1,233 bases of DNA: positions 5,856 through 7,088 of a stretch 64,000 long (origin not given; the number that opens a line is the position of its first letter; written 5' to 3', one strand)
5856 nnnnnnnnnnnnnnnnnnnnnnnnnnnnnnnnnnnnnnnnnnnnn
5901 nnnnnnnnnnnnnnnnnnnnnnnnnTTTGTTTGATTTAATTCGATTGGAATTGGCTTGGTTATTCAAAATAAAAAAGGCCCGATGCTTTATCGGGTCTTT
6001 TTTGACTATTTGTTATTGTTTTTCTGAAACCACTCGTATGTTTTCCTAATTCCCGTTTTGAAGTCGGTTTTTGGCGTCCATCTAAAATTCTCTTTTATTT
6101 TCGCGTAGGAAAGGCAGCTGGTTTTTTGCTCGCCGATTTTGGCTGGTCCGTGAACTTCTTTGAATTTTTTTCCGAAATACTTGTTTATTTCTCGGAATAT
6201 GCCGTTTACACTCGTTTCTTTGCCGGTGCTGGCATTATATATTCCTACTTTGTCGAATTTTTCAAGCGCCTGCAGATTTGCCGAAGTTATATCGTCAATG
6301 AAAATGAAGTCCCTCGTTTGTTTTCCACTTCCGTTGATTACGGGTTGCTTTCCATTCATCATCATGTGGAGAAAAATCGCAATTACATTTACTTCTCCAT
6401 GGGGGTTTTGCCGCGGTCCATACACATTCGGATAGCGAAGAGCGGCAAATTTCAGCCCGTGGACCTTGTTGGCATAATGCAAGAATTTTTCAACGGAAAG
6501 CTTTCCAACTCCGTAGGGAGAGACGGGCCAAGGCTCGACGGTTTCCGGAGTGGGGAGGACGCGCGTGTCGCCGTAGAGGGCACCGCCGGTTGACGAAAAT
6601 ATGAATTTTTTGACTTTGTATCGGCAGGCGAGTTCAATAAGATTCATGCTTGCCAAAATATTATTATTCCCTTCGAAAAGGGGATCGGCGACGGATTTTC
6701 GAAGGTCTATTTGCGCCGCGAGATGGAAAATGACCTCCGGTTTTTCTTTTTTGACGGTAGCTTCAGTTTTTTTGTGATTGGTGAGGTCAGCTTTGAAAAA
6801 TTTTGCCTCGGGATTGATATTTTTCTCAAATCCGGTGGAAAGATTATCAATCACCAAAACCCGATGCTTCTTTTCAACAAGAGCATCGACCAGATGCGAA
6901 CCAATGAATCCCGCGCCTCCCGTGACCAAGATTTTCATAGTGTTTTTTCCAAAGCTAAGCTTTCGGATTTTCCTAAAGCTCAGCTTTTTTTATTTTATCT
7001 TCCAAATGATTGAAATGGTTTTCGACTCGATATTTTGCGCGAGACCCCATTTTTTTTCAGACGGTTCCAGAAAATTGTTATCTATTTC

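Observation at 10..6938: Complete ADP-heptose pathway with split hldA/hldC plus a GT2-GT9 heptosyltransferase-like fusion in a putatively monoderm, LPS-less genome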

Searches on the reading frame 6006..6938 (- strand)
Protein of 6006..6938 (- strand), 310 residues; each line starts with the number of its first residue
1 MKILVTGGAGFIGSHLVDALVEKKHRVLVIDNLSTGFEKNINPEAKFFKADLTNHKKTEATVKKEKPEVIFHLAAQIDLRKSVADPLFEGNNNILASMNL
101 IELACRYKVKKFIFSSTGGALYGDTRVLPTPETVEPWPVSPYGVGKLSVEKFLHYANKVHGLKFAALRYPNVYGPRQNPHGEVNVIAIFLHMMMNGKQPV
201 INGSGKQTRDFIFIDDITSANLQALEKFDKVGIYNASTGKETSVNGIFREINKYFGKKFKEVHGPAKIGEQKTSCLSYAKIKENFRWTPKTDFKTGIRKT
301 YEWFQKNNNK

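Call 3: search_protein_families(library=pfam, proteins=[window:6006-6938:-], max_evalue=0.01)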
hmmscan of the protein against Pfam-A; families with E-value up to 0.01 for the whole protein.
window:6006-6938:- (310 aa): 9 families
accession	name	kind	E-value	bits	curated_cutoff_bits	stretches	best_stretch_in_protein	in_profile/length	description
PF01370.27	Epimerase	-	2.8e-58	197.6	20.9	1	3-235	1-238/240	NAD dependent epimerase/dehydratase family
PF16363.11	GDP_Man_Dehyd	-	2.6e-51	175.5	27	1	4-300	1-332/332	GDP-mannose 4,6 dehydratase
PF02719.21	Polysacc_synt_2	-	5.3e-19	68.9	20.2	1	3-261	1-253/293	Polysaccharide biosynthesis protein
PF01073.25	3Beta_HSD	-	2.2e-17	63.5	22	1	4-229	1-233/280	3-beta hydroxysteroid dehydrogenase/isomerase family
PF04321.23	RmlD_sub_bind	-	2.1e-16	60.3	27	1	1-300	1-281/287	RmlD substrate binding domain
PF07993.18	NAD_binding_4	-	5.5e-12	45.8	20.1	1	65-215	87-252/258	Male sterility protein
PF05368.20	NmrA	-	1.4e-10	41.8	27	1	2-268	4-247/298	NmrA-like family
PF13460.12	NAD_binding_10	-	8.2e-09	36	27.2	1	7-122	1-103/184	NAD(P)H-binding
PF00106.31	adh_short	-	0.00012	22.1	26.6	1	3-64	3-70/195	short chain dehydrogenase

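Call 4: search_protein_families(library=ncbifam, proteins=[window:6006-6938:-], max_evalue=0.01)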
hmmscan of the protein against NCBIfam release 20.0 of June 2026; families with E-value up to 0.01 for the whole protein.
window:6006-6938:- (310 aa): 43 families (the best 25 are shown)
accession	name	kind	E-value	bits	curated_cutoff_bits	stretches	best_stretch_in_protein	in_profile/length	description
TIGR01179.1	galE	equivalog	1.5e-59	201.5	262.3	1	2-309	1-330/332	UDP-glucose 4-epimerase GalE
TIGR01181.1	dTDP_gluc_dehyt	equivalog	1.2e-45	156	365.1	1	2-309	1-316/321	dTDP-glucose 4,6-dehydratase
TIGR02197.1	heptose_epim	equivalog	8.5e-40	136.8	274.6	1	3-305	1-314/316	ADP-glyceromanno-heptose 6-epimerase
NF011728.1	PRK15181.1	equivalog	3.9e-32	111.6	760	1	3-305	18-338/348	Vi polysaccharide biosynthesis UDP-N-acetylglucosaminuronic acid C-4 epimerase TviC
TIGR04180.1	EDH_00030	hypoth_equivalog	1e-31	110.1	475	1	3-289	1-294/297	NAD-dependent 4,6-dehydratase LegB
NF007956.0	PRK10675.1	subfamily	1.4e-28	100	394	1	1-308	1-333/338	UDP-glucose 4-epimerase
NF007490.0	PRK10084.1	subfamily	1.4e-26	93.4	649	2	132-309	157-339/361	dTDP-glucose 4,6-dehydratase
NF008360.0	PRK11150.1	equivalog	7.9e-25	87.7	452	1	3-268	2-268/310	ADP-glyceromanno-heptose 6-epimerase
NF007582.0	PRK10217.1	equivalog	3.6e-23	82.2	698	1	2-308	3-335/355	dTDP-glucose 4,6-dehydratase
NF047922.1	GDPFucSynFcl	equivalog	5.8e-21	75.2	500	1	2-309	4-306/308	GDP-L-fucose synthase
TIGR02622.1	CDP_4_6_dhtase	equivalog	5.2e-17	62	278.45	1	2-122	6-133/352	CDP-glucose 4,6-dehydratase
NF008872.0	PRK11908.1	equivalog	7.5e-16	58.1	294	1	1-238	2-253/349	bifunctional UDP-4-keto-pentose/UDP-xylose synthase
TIGR01214.1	rmlD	equivalog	3.3e-14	52.6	224.05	1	2-259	1-230/285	dTDP-4-dehydrorhamnose reductase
NF041015.1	UDPsulfquin_syn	equivalog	3.8e-14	52.5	575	1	37-236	60-289/384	UDP-sulfoquinovose synthase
NF042422.1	oxyalk_red_OleD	equivalog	8.8e-14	51.6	580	1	1-229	1-219/329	2-alkyl-3-oxoalkanoate reductase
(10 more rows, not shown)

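Call 30: search_solved_structures(query=window:6006-6938:-, max_evalue=1e-10)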
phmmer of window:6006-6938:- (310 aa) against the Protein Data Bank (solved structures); distinct sequences matched with E-value up to 1e-10: 113 (the best 60 are shown).
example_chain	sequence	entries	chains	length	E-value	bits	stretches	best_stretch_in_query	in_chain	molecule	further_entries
4zrm_A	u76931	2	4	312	7e-88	298.3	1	1-307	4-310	UDP-glucose 4-epimerase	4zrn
7ys8_A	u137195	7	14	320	1.2e-65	225.2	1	1-307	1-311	UDP-glucose 4-epimerase | UDP-glucose 4-epimerase along with EC 5.1.3.2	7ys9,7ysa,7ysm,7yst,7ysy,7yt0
2p5u_A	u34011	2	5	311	1.5e-61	211.8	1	1-305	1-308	UDP-glucose 4-epimerase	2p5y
6dnt_A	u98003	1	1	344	1.5e-51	179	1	3-305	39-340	NAD-dependent epimerase/dehydratase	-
6wjb_A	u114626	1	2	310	2e-42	149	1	2-301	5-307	NAD-dependent epimerase/dehydratase family protein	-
6wj9_A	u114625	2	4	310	8.9e-42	146.9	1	2-301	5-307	NAD-dependent epimerase/dehydratase family protein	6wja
3icp_A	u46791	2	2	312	2e-41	145.7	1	1-232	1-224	NAD-dependent epimerase/dehydratase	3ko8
2c20_A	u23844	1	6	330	8.4e-40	140.4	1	3-309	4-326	UDP-GLUCOSE 4-EPIMERASE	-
3ehe_A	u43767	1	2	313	3.9e-38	134.9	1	3-298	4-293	UDP-glucose 4-epimerase (GalE-1)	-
6pmh_A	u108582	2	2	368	5e-38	134.6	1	3-307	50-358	UDP-glucose 4-epimerase related protein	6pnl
6bwl_A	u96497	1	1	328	6.4e-38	134.2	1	1-305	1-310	Pal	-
7k3p_A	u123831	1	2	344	1e-37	133.6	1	2-303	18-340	UDP-glucose 4-epimerase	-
9rl0_E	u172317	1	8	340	1.4e-34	123.2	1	1-306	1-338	CDP-tyvelose 2-epimerase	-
3aw9_A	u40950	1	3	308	1.5e-34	123.1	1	1-232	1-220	NAD-dependent epimerase/dehydratase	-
8rdg_A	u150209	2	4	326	2.4e-34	122.5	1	1-303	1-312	SDR family NAD(P)-dependent oxidoreductase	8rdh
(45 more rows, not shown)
